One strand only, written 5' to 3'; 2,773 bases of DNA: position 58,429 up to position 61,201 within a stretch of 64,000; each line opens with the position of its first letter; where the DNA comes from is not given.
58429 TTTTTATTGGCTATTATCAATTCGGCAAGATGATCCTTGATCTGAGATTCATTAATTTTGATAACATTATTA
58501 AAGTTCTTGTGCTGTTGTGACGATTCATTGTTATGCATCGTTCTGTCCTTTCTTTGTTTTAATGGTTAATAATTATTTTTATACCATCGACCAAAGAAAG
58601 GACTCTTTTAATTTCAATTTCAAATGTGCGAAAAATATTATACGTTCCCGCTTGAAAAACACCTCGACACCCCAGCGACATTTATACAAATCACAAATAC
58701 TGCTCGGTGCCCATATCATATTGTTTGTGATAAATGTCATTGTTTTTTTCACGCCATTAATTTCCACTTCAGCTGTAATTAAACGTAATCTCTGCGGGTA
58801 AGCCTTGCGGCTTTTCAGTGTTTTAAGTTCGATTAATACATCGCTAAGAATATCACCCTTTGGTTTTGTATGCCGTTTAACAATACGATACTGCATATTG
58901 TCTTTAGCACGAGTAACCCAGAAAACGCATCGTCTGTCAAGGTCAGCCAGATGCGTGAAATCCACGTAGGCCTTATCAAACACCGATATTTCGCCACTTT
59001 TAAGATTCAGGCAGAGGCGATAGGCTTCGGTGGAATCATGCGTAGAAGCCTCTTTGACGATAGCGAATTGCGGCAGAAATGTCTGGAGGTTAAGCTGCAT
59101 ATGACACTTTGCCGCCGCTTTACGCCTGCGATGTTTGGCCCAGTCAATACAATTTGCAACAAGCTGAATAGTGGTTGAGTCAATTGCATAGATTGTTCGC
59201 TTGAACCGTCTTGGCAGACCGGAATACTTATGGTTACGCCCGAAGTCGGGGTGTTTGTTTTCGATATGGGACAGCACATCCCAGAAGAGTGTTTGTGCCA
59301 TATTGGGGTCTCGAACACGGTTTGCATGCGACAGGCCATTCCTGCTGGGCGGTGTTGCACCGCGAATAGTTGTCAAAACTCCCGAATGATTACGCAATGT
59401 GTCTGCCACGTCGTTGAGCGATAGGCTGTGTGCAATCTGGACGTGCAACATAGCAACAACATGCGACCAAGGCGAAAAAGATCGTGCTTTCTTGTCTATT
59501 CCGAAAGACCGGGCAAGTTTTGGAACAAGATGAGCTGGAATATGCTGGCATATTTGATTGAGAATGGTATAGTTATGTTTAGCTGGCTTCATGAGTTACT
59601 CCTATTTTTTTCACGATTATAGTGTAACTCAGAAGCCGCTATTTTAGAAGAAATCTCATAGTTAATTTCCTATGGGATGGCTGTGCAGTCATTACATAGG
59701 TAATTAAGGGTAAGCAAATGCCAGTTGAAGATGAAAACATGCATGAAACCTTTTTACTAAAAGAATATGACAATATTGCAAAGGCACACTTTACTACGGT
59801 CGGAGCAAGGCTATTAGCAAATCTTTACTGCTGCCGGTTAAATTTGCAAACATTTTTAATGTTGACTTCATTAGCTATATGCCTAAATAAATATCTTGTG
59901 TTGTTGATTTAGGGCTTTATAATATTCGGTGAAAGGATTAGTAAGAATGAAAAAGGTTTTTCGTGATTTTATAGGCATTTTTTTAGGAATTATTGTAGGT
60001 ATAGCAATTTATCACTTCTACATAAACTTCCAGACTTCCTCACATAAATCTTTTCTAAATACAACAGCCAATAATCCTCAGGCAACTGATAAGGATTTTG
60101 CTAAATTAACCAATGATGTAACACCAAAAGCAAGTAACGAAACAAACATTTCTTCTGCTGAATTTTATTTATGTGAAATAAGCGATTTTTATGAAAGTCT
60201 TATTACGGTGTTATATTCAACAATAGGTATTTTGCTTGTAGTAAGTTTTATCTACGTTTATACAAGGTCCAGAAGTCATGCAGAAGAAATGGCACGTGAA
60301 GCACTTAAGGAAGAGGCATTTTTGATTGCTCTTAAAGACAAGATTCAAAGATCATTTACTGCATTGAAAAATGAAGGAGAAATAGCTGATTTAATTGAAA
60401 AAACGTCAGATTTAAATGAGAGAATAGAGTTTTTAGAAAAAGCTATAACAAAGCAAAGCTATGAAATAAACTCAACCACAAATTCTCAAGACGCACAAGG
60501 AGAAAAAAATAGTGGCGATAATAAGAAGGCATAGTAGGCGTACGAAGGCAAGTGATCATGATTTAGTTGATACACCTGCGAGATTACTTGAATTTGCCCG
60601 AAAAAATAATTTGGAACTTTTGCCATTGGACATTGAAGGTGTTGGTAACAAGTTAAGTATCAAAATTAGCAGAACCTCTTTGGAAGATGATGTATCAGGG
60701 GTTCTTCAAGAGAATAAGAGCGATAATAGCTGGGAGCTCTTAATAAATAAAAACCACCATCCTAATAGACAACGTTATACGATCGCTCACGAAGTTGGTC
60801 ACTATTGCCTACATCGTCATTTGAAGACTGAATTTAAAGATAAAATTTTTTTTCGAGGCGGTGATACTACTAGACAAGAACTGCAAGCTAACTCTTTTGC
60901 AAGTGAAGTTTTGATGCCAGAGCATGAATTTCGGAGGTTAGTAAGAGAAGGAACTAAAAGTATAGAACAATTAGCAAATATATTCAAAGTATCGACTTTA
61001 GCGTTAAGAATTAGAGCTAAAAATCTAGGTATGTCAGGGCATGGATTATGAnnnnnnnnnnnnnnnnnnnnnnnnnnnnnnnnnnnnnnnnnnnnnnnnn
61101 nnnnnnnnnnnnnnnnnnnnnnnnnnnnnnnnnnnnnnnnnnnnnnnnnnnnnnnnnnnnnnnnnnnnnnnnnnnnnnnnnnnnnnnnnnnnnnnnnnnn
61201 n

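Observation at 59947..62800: ImmA/IrrE peptidase + Beta-protein (sce7725-like) + convergent sce7726-like PD-(D/E)XK protein, preceded by a membrane coiled-coil protein and lacking the usual Xre partner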

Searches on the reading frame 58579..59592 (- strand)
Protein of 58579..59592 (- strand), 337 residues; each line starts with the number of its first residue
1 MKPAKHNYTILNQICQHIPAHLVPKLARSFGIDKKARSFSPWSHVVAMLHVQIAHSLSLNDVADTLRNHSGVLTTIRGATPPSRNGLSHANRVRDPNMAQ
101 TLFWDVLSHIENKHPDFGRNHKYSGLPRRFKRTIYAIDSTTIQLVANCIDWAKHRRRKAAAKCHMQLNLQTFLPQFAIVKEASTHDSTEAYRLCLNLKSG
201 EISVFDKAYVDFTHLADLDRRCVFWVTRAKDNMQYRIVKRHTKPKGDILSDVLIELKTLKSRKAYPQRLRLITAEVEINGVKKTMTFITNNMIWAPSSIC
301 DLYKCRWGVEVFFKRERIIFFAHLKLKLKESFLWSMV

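Call 3: search_protein_families(library=pfam, proteins=[window:58579-59592:-], max_evalue=0.01)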
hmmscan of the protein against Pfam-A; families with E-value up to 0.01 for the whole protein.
window:58579-59592:- (337 aa): 2 families
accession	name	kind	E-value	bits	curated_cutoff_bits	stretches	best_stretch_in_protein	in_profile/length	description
PF01609.27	DDE_Tnp_1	-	3.9e-17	63.1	23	1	130-316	2-170/200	Transposase DDE domain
PF14294.11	DUF4372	-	2.2e-14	53.8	25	1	6-73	1-68/74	Domain of unknown function (DUF4372)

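Call 4: search_protein_families(library=ncbifam, proteins=[window:58579-59592:-], max_evalue=0.01)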
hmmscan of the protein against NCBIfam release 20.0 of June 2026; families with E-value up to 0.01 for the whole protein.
window:58579-59592:- (337 aa): 4 families
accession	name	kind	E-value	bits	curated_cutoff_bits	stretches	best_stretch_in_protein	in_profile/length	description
NF033592.1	transpos_IS4_1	equivalog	6e-58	196.5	115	1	15-315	2-296/332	IS4 family transposase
NF049925.1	transpos_IS4_4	equivalog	0.00059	18.7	250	1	238-315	260-334/449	IS4 family transposase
NF033591.1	transpos_IS4_2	equivalog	0.0042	16.3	152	1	215-314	134-242/340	IS4 family transposase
NF033520.1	transpos_IS982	equivalog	0.0086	15.7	130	0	162-236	115-188/243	IS982 family transposase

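Call 5: search_protein_families(library=padloc, proteins=[window:58579-59592:-], max_evalue=0.01)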
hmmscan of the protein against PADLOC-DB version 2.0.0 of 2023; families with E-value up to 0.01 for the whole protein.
window:58579-59592:- (337 aa): 1 family
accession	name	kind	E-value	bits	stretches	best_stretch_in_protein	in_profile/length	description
PDLC02390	pAgo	-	0.0014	15.3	1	133-243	274-383/719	-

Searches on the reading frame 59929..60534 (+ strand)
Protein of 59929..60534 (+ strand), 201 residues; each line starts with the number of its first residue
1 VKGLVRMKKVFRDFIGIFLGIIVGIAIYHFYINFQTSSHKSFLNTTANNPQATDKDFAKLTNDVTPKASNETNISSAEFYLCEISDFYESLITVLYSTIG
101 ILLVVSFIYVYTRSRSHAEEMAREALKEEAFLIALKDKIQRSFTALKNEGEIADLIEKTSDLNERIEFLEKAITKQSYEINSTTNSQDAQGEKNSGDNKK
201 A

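Call 3: search_protein_families(library=pfam, proteins=[window:59929-60534:+], max_evalue=0.01)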
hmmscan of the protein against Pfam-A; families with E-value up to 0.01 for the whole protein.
window:59929-60534:+ (201 aa): 3 families
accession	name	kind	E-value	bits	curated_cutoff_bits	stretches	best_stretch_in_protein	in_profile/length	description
PF07323.17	DUF1465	-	0.0011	19.3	25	1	117-184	72-139/153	Protein of unknown function (DUF1465)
PF00209.24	SNF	-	0.0056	15.9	27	1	7-94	86-173/524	Sodium:neurotransmitter symporter family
PF14264.12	Glucos_trans_II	-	0.0065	16.1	30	1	8-116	165-266/317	Glucosyl transferase GtrII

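Call 4: search_protein_families(library=ncbifam, proteins=[window:59929-60534:+], max_evalue=0.01)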
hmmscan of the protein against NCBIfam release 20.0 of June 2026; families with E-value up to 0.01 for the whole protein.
window:59929-60534:+ (201 aa): 1 family
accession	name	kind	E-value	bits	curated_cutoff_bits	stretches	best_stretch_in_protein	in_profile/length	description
NF046012.1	adhes_ESA_00282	equivalog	0.0049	16.6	100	0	93-190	3-97/167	ESA_00282 family adhesion-associated protein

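Call 5: search_protein_families(library=padloc, proteins=[window:59929-60534:+], max_evalue=0.01)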
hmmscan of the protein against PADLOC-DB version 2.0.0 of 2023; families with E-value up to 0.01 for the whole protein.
window:59929-60534:+ (201 aa): 0 families

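Call 27: find_homologous_proteins(query=window:59929-60534:+, max_evalue=0.001)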
Query window:59929-60534:+ (201 aa): 3 proteins with E <= 0.001 among 183 candidates.
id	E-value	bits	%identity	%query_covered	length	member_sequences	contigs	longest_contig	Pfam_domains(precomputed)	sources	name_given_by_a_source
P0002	1.0e-118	411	100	97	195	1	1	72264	-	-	-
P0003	1.2e-74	268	69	97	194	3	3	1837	-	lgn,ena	-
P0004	9.0e-25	106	34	97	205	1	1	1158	-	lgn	-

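Call 29: find_encoding_contigs(protein=P0003, flank=5000)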
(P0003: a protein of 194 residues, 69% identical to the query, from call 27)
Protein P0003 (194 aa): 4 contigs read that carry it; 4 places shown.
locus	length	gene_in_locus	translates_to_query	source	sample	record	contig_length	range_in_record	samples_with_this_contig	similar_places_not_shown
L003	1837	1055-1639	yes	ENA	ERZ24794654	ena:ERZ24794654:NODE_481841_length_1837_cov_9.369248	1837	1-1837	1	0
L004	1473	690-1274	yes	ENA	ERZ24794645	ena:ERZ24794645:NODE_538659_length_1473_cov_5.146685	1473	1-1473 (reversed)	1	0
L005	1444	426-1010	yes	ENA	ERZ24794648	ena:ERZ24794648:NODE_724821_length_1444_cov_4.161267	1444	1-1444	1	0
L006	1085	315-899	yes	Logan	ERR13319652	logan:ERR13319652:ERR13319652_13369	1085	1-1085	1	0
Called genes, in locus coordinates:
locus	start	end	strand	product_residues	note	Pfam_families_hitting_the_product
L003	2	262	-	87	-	?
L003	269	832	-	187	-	PF01863:YgjP-like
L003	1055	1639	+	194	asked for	-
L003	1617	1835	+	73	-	?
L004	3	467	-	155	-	?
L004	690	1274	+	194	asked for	-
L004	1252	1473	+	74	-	?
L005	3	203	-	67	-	?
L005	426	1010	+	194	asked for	-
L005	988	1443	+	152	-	?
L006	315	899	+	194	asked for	-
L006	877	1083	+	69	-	?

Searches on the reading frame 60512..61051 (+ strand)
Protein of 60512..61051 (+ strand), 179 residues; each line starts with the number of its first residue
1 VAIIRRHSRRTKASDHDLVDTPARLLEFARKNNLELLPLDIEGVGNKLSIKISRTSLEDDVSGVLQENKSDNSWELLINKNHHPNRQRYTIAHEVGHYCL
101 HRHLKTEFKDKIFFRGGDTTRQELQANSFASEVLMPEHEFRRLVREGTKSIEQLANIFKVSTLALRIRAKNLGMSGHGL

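Call 3: search_protein_families(library=pfam, proteins=[window:60512-61051:+], max_evalue=0.01)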
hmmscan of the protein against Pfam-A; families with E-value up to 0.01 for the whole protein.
window:60512-61051:+ (179 aa): 1 family
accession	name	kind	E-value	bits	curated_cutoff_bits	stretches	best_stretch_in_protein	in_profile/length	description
PF06114.19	Peptidase_M78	-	3.2e-23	82.3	22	1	48-169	4-122/123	IrrE N-terminal-like domain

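Call 4: search_protein_families(library=ncbifam, proteins=[window:60512-61051:+], max_evalue=0.01)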
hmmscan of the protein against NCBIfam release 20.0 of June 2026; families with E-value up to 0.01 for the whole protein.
window:60512-61051:+ (179 aa): 2 families
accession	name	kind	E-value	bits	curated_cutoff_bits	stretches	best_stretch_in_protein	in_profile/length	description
NF052239.1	antitox_spr1629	equivalog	6e-13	48.6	335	1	33-174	159-295/377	spr1629 family repressor/antitoxin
NF038139.1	Reg_Aceta_RamB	equivalog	0.0033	16.1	700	1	60-162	197-300/465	acetate metabolism transcriptional regulator RamB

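Call 5: search_protein_families(library=padloc, proteins=[window:60512-61051:+], max_evalue=0.01)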
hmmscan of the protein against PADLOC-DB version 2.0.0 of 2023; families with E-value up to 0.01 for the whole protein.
window:60512-61051:+ (179 aa): 17 families
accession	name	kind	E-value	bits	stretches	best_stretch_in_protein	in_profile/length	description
PDLC04141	capP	-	2.7e-32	110.2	1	27-171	11-152/242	capP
PDLC03947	RmrA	-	2.2e-14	51.1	1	33-174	153-292/383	-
PDLC03948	RmrA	-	6.3e-14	49.7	1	50-174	169-291/397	-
PDLC03954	RmrA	-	8.4e-14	49.3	1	56-174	177-292/380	-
PDLC03949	RmrA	-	1.1e-13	48.8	1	77-175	179-268/363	-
PDLC03945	RmrA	-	1.8e-13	48.4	1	50-174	171-295/394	-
PDLC03952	RmrA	-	1.1e-12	45.5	1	73-174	206-304/395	-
PDLC03946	RmrA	-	1.5e-12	44.9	1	76-174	179-269/357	-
PDLC03944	RmrA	-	2.2e-12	44.7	1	77-174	189-285/384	-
PDLC03951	RmrA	-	2.9e-12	44.3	1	63-174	180-287/400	-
PDLC03953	RmrA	-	1.6e-11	42.1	1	82-174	203-285/373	-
PDLC03943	RmrA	-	2.2e-10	38.2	1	83-174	188-274/370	-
PDLC03956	RmrA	-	3.6e-08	30.9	1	76-173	195-287/399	-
PDLC03950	RmrA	-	1.1e-07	29.2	1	76-166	185-272/369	-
PDLC04776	PDC-M69B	-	2.5e-07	28.7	1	61-142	57-136/272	-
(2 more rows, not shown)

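Call 74: search_solved_structures(query=A5, max_evalue=0.01)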
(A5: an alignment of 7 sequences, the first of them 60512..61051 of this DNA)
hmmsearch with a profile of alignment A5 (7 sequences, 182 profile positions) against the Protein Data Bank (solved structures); distinct sequences matched with E-value up to 0.01: 3.
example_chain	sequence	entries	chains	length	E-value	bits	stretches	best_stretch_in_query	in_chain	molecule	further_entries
7t5t_A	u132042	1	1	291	5.7e-15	58.7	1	63-167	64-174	CapP toxin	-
8slm_A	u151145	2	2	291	1.2e-06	31.6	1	75-165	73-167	Zn dependent hydrolase fused to HTH domain, IrrE ortholog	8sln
3dte_A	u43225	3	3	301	3.1e-06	30.2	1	75-166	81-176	IrrE protein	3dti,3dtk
